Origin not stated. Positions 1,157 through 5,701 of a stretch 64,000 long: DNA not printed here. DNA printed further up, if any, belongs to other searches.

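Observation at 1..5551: Uncharacterised three-gene operon: leaderless LamG giant with acidic repeats, a 4x basic Nif11-like protein, and an unknown third gene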

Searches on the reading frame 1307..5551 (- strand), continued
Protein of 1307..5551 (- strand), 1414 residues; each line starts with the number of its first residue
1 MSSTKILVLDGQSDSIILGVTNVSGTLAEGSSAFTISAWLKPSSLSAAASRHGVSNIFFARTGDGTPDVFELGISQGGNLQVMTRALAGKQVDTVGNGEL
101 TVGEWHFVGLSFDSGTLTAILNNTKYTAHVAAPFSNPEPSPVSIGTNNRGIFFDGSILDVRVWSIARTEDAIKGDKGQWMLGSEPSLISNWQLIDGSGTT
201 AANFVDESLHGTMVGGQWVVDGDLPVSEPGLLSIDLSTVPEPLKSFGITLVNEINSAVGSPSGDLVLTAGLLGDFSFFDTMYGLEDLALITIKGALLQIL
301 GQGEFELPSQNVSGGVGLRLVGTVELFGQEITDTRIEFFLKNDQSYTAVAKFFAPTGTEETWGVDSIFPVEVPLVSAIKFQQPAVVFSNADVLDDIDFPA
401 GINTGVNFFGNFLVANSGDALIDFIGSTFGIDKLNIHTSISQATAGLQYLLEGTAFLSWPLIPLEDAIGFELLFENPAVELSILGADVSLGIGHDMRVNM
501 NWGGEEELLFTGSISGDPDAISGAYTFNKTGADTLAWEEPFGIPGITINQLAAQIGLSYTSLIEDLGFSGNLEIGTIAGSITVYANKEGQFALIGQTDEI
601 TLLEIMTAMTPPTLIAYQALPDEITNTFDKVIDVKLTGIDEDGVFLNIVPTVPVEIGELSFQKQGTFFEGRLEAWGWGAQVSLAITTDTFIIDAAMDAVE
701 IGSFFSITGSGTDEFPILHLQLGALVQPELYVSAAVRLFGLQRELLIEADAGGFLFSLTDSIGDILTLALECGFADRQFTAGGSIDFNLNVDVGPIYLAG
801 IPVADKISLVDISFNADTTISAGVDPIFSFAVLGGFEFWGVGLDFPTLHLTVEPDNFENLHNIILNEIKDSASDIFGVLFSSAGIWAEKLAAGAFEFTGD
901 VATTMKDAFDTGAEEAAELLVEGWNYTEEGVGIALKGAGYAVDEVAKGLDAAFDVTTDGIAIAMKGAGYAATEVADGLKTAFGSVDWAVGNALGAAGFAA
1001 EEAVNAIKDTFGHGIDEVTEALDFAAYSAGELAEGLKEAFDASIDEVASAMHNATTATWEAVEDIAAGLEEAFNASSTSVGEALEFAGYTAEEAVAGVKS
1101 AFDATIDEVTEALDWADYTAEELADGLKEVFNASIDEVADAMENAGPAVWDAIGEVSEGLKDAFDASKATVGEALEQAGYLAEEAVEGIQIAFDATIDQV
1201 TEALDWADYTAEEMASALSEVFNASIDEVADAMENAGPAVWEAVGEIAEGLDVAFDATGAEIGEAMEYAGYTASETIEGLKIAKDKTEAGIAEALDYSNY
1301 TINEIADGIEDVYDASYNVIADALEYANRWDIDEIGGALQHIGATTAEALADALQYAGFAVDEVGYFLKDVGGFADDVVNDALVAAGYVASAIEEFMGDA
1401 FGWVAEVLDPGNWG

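Call 26: search_protein_families(library=ncbifam, proteins=[P0007, P0009, P0010, L006:3204-3824:+, L006:1777-1983:+, L006:2-1627:+], max_evalue=0.1)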
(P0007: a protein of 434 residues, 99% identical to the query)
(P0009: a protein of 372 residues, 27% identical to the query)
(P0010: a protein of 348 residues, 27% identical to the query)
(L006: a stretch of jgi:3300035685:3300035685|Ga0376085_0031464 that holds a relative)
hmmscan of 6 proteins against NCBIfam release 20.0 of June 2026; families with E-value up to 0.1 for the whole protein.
P0007 (434 aa): 1 family
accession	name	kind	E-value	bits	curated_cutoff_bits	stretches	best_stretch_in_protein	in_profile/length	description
TIGR03798.1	leader_Nif11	subfamily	0.004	17.4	32.3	1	367-412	8-51/68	Nif11-like leader peptide family RiPP precursor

P0009 (372 aa): 0 families

P0010 (348 aa): 1 family
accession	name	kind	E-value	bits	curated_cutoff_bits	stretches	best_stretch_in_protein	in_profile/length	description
NF041644.1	CBO0543_fam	subfamily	0.039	14.2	35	0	54-98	9-53/116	CBO0543 family protein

L006:3204-3824:+ (207 aa): 1 family
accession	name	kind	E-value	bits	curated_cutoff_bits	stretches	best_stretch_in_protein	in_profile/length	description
TIGR03897.1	lanti_2_LanM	subfamily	6.4e-11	40.8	304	1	126-205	4-78/932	type 2 lanthipeptide synthetase LanM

L006:1777-1983:+ (69 aa): 1 family
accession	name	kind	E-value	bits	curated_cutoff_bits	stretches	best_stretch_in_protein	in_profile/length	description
TIGR03898.1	lanti_MRSA_kill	subfamily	9.9e-17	60.6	23.5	1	5-45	1-41/44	mersacidin/lichenicidin family type 2 lantibiotic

L006:2-1627:+ (541 aa): 190 families (the best 25 are shown)
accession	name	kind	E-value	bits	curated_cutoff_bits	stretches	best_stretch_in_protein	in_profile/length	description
TIGR03796.1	NHLM_micro_ABC1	equivalog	3.2e-138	462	853.3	1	3-524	181-709/710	NHLP family bacteriocin export ABC transporter peptidase/permease/ATPase subunit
TIGR03797.1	NHLM_micro_ABC2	equivalog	1.9e-133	446.4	709.4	1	1-525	161-683/686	NHLP bacteriocin export ABC transporter permease/ATPase subunit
TIGR01846.1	type_I_sec_HlyB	subfamily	8.7e-127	424.2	725.55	1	2-525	165-690/694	type I secretion system permease/ATPase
TIGR03375.1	type_I_sec_LssB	subfamily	6.6e-100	335.4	693.1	1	4-514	177-689/696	type I secretion system permease/ATPase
TIGR01193.1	bacteriocin_ABC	subfamily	1.2e-98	331.5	523.85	1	2-524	182-706/708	peptide cleavage/export ABC transporter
TIGR02204.1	MsbA_rel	hypoth_equivalog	1.1e-95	321.5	780.4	1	24-525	66-573/576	ABC transporter, permease/ATP-binding protein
TIGR02203.1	MsbA_lipidA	equivalog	1.4e-93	314.4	602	1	15-524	57-566/572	lipid A export permease/ATP-binding protein MsbA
TIGR00958.1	3a01208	subfamily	4.6e-91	306.1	874.6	1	23-523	208-710/711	antigen peptide transporter 2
NF052233.1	CphA_assoc_ABC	equivalog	5.8e-89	299.4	880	1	25-527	239-743/766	cyanophycin metabolism-associated ABC transporter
NF045513.1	HepA_fam_ABC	equivalog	6.2e-84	282.5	725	1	25-518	104-600/610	heterocyst formation ABC transporter subunit HepA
NF010178.0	PRK13657.1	equivalog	2.4e-82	277.2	733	1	49-528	89-571/588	glucan ABC transporter ATP-binding protein/ permease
TIGR01842.1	type_I_sec_PrtD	subfamily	1.3e-79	268.2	510.15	1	3-514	33-541/544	type I secretion system permease/ATPase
NF008381.0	PRK11176.1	equivalog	7.4e-77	259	867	1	15-525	67-577/582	lipid A ABC transporter ATP-binding protein/permease MsbA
NF008364.0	PRK11160.1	equivalog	7.7e-66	222.9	630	1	55-524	99-572/575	heme ABC transporter ATP-binding protein/permease CydC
TIGR01192.1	chvA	subfamily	3.2e-65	220.9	585.4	1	211-537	252-580/585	glucan export ABC transporter ATP-binding protein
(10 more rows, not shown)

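Call 31: search_solved_structures(query=P0001, max_evalue=1)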
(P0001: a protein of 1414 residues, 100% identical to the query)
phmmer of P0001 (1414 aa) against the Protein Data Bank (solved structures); distinct sequences matched with E-value up to 1: 0.

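Call 32: search_solved_structures(query=A1, max_evalue=10)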
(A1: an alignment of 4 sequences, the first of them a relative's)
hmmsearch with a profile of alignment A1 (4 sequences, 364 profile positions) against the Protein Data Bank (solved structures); distinct sequences matched with E-value up to 10: 4.
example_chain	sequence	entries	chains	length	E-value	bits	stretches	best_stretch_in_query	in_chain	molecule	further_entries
3zmm_A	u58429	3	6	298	0.54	12.4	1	264-353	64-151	TYROSINE-PROTEIN KINASE JAK2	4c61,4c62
2xa4_A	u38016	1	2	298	0.54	12.4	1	264-353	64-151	TYROSINE-PROTEIN KINASE JAK2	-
6aaj_A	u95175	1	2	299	0.54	12.3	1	264-353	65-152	Tyrosine-protein kinase JAK2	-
9gb2_M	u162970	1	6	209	0.96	11.5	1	236-336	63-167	gp66 - Triplex 2 protein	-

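Call 40: predict_structure(alignment_id=A1)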
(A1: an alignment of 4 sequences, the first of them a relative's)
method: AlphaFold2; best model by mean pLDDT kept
length: 434 residues; sequences in the alignment: 4
mean_pLDDT: 59.5   pTM: 0.57
mean pLDDT of the five models: 59.5, 56.6, 54.7, 54.5, 54.2
residues with pLDDT >= 90: 0; 70-90: 144; 50-70: 185; < 50: 105
segments of 3 or more residues with pLDDT < 50: 46-50, 110-114, 275-310, 331-363, 387-389, 421-434
pLDDT, mean of each block of 10 residues (from residue 1): 56 55 68 59 52 59 66 70 72 56 64 55 69 72 75 65 84 71 77 84 73 75 75 62 64 68 64 44 26 27 32 70 68 29 23 25 58 73 56 61 71 59 40 27
secondary structure, 60 per line:
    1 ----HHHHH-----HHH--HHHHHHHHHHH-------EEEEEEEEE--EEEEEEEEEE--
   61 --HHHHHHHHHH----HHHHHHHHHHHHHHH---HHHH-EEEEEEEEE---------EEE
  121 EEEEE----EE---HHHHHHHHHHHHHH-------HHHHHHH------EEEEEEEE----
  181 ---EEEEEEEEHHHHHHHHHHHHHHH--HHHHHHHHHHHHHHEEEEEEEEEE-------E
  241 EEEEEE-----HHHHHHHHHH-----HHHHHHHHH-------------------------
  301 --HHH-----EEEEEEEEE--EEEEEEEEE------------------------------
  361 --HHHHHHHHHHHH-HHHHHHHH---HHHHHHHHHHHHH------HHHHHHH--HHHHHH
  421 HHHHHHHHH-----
elements in order: H5-9 H20-30 E38-46 E49-58 H63-72 H77-91 H95-98 E100-108 E118-125 H135-148 H156-162 E169-176 E184-191 H192-206 H209-222 E223-232 E240-246 H252-261 H267-275 E311-319 E322-330 H363-374 H376-383 H387-399 H406-412 H415-429
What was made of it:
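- With four sequences, AF2 gives 5 x (beta-beta-alpha-alpha) at pLDDT 59.5 (call 40).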

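Call 42: fold_search(model_id=the predicted structure, library=pdb)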
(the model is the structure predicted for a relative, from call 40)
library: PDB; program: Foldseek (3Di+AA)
matches with E <= 10: 173; with E <= 0.001: 44
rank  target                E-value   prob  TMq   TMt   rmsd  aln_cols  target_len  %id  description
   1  7vmy_B                9.7e-06  1.00  0.41  0.56   6.4       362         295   14  Crystal structure of LimF prenyltransferase bound with GSPP (released 2022-08-03)
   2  7w8u                  1.0e-05  1.00  0.48  0.57   6.0       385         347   11  Crystal Structure of Indole Prenyltransferase IptA (released 2022-10-19)
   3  6zs0_AAA              1.5e-05  1.00  0.46  0.54   8.7       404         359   10  Crystal structure of 5-dimethylallyltryptophan synthase from Streptomyces coelicolor (released 2020-12-09)
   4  7vmw_A                2.3e-05  1.00  0.40  0.54   6.6       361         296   12  Crystal structure of LimF prenyltransferase bound with a peptide substrate and GSPP (released 2022-08-03)
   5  7w8y                  2.5e-05  1.00  0.44  0.53   7.3       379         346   12  DMSPP- and Naplha-Me-Trp-bound 6-dimethylallyl tryptophan synthase, IptA (released 2022-10-19)
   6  7w8v                  2.6e-05  1.00  0.45  0.54   7.2       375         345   10  DMSPP- and Trp-bound 6-dimethylallyl tryptophan synthase, IptA (released 2022-10-19)
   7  5tu6_A                2.6e-05  1.00  0.37  0.50   7.7       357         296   10  PagF prenyltransferase with cyclic[INPYLYP] and DMSPP (released 2016-11-30)
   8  7w8w                  3.6e-05  1.00  0.44  0.54   7.4       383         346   11  DMSPP- and 5-Me-Trp-bound 6-dimethylallyl tryptophan synthase, IptA (released 2022-10-19)
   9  7w8x                  4.6e-05  1.00  0.43  0.52   7.6       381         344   11  DMSPP- and 6-Me-Trp-bound dimethylallyl tryptophan synthase, IptA (released 2022-10-19)
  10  6pgn                  5.1e-05  1.00  0.40  0.53   6.9       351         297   10  PagF single mutant with GPP (released 2019-07-24)
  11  5yk9_B                5.4e-05  1.00  0.39  0.54   7.9       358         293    9  Crystal structure of selenomethionine-labelled indole prenyltransferase AmbP1 (released 2018-06-06)
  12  6zs0_BBB              5.7e-05  1.00  0.46  0.55   7.0       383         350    9  Crystal structure of 5-dimethylallyltryptophan synthase from Streptomyces coelicolor (released 2020-12-09)
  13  6os5_A                8.6e-05  1.00  0.45  0.54   7.2       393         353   11  Crystal structure of CymD prenyltransferase complexed with L-tryptophan (released 2019-07-17)
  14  6zrz_BBB              9.1e-05  1.00  0.45  0.53   6.7       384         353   10  Crystal structure of 5-dimethylallyl tryptophan synthase from Streptomyces coelicolor in complex with DMASPP and Trp (released 2020-12-09)
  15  5z45_B                1.3e-04  1.00  0.42  0.59   6.5       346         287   10  Crystal structure of prenyltransferase AmbP1 pH6.5 complexed with GSPP and cis-indolyl vinyl isonitrile (released 2018-06-06)
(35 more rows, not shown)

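Call 43: search_protein_representatives(alignment_id=A1)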
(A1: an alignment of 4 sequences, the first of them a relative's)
Query: 4 sequences, 364 profile positions. Proteins with E-value up to 0.001 (for the whole library): 3755; up to 1e-10: 2891; up to 1e-30: 1162. The best 150 are listed.
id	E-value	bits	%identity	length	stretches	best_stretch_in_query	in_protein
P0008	2.2e-168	576.3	-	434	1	1-361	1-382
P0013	1.1e-112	393.0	-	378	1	2-358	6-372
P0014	8.0e-98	344.1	-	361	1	1-341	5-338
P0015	7.1e-96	337.7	-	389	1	2-342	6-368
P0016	3.4e-91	322.3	-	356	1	2-340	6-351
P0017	2.0e-86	306.6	-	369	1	2-341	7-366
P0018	9.1e-85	301.2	-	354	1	2-341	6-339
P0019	1.8e-84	300.2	-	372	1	1-349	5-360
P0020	1.2e-83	297.5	-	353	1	1-341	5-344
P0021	1.4e-83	297.3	-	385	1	4-356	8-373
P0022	4.6e-82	292.3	-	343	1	1-341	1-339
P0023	1.2e-81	290.9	-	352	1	3-340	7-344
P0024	1.3e-81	290.8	-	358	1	2-342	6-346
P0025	9.1e-80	284.7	-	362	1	2-341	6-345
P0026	2.3e-79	283.4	-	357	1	2-341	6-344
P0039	1.7e-75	270.7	-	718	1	4-340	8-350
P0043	5.5e-75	269.0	-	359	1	1-341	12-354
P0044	1.0e-74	268.1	-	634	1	1-341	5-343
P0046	1.4e-74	267.6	-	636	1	3-341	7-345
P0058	1.7e-71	257.5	-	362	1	1-341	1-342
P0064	3.9e-69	249.8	-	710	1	7-340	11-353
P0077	1.2e-66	241.5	-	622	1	3-339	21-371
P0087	1.6e-65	237.9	-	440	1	3-351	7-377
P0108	4.3e-63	229.9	-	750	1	2-342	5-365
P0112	6.4e-63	229.3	-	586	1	3-338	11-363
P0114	8.0e-63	229.0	-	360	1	3-341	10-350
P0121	2.0e-62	227.7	-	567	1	3-338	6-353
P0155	8.2e-60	219.1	-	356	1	3-346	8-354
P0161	1.3e-59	218.4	-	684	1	8-348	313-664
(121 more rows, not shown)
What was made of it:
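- The profile search finds 3755 cluster representatives at E<=1e-3 and 1162 at E<=1e-30, mostly 340-390 aa (call 43).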

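Call 44: search_protein_families(library=pfam, proteins=[P0039, P0044, P0046, P0064, P0077, P0108, P0112, P0121, P0161, P0087], max_evalue=0.01)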
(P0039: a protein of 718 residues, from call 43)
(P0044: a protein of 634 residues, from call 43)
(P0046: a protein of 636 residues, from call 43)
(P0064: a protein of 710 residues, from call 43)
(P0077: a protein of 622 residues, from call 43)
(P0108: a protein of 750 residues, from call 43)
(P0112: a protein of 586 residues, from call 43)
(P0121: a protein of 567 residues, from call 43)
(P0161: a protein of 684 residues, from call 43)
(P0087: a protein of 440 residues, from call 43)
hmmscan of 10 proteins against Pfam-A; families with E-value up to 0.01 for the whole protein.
P0039 (718 aa): 1 family
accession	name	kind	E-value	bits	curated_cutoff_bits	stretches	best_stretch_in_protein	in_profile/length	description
PF13243.12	SQHop_cyclase_C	-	8.4e-05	22.2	26.1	1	549-663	162-285/319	Squalene-hopene cyclase C-terminal domain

P0044 (634 aa): 11 families
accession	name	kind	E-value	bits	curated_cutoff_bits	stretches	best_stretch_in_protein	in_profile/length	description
PF08241.18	Methyltransf_11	-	8e-17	62.1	21.2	1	432-531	1-95/95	Methyltransferase domain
PF13649.12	Methyltransf_25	-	5.3e-16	59.5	27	1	431-527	1-97/97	Methyltransferase domain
PF13847.12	Methyltransf_31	-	5.3e-16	59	27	1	427-550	3-128/145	Methyltransferase domain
PF02353.26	CMAS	-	4e-12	46.5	27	1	373-558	4-190/273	Mycolic acid cyclopropane synthetase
PF08242.18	Methyltransf_12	-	2.2e-09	38.4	30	1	432-529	1-98/98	Methyltransferase domain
PF01209.24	Ubie_methyltran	-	1.9e-08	34.4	20.1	1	418-533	38-153/233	ubiE/COQ5 methyltransferase family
PF13489.12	Methyltransf_23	-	1.7e-05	25.1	27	1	425-534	20-119/164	Methyltransferase domain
PF05175.20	MTS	-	2e-05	24.7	23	1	429-531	33-138/170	Methyltransferase small domain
PF20922.3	Anamorsin_N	-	0.0033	17.6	27.1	0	492-538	47-94/163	Anamorsin, N-terminal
PF05148.21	Methyltransf_8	-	0.0035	17.7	27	1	449-537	76-162/219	Hypothetical methyltransferase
PF02475.24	TRM5-TYW2_MTfase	-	0.006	17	28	1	425-534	34-138/164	TRM5/TYW2 methyltransferase domain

P0046 (636 aa): 7 families
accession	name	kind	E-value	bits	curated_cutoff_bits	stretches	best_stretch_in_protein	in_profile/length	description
PF08241.18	Methyltransf_11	-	4.8e-16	59.6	21.2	1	429-528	1-95/95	Methyltransferase domain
PF13649.12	Methyltransf_25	-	5.6e-16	59.5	27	1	428-524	1-97/97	Methyltransferase domain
PF13847.12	Methyltransf_31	-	2.2e-13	50.6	27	1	423-544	2-125/145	Methyltransferase domain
PF02353.26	CMAS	-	5.9e-11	42.6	27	1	418-537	56-173/273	Mycolic acid cyclopropane synthetase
PF08242.18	Methyltransf_12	-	1.6e-08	35.6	30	1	429-526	1-98/98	Methyltransferase domain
PF01209.24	Ubie_methyltran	-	1.1e-07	31.9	20.1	1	418-530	41-153/233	ubiE/COQ5 methyltransferase family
PF13489.12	Methyltransf_23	-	2.7e-05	24.4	27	1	422-532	20-120/164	Methyltransferase domain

P0064 (710 aa): 2 families
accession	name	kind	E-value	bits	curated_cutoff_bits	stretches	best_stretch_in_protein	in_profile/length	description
PF13243.12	SQHop_cyclase_C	-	2.2e-08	34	26.1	1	559-670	168-288/319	Squalene-hopene cyclase C-terminal domain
PF13249.12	SQHop_cyclase_N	-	0.00076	19.2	26.2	0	391-440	44-92/291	Squalene-hopene cyclase N-terminal domain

P0077 (622 aa): 2 families
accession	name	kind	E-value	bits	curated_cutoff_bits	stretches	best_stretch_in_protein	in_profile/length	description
PF13640.12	2OG-FeII_Oxy_3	-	2e-17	64.4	27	1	510-621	2-98/98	2OG-Fe(II) oxygenase superfamily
PF13661.12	2OG-FeII_Oxy_4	-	2.5e-08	34.8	27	1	510-620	2-97/98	2OG-Fe(II) oxygenase superfamily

P0108 (750 aa): 0 families

P0112 (586 aa): 2 families
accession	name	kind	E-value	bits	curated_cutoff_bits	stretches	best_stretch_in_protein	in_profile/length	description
PF13640.12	2OG-FeII_Oxy_3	-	9.9e-18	65.4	27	1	473-576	2-98/98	2OG-Fe(II) oxygenase superfamily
PF13661.12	2OG-FeII_Oxy_4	-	1.7e-08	35.3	27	1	473-575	2-97/98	2OG-Fe(II) oxygenase superfamily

P0121 (567 aa): 0 families

P0161 (684 aa): 1 family
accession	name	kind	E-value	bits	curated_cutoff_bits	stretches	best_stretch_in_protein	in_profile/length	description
PF01565.28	FAD_binding_4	-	1.1e-07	32.1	26.4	1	11-90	59-138/139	FAD binding domain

P0087 (440 aa): 0 families
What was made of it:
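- On MppC/NctPC-type leader-dependent RiPP prenyltransferases: P0039 and P0064 (about 710 aa) carry SQHop_cyclase hits after the enzyme domain (call 44).
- Closest known: NctPC. Same: Gene 3's family contains about 710-aa members with an N-terminal prenyltransferase domain and a C-terminal squalene-hopene-cyclase-like domain (P0039, P0064; call 44).
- Fusions to squalene-hopene-cyclase-like domains, methyltransferases and 2OG oxygenases occur (call 44).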

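Call 61: search_solved_structures(query=A2, max_evalue=10)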
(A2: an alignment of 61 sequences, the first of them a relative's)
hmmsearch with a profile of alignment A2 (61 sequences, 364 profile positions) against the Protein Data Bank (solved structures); distinct sequences matched with E-value up to 10: 0.
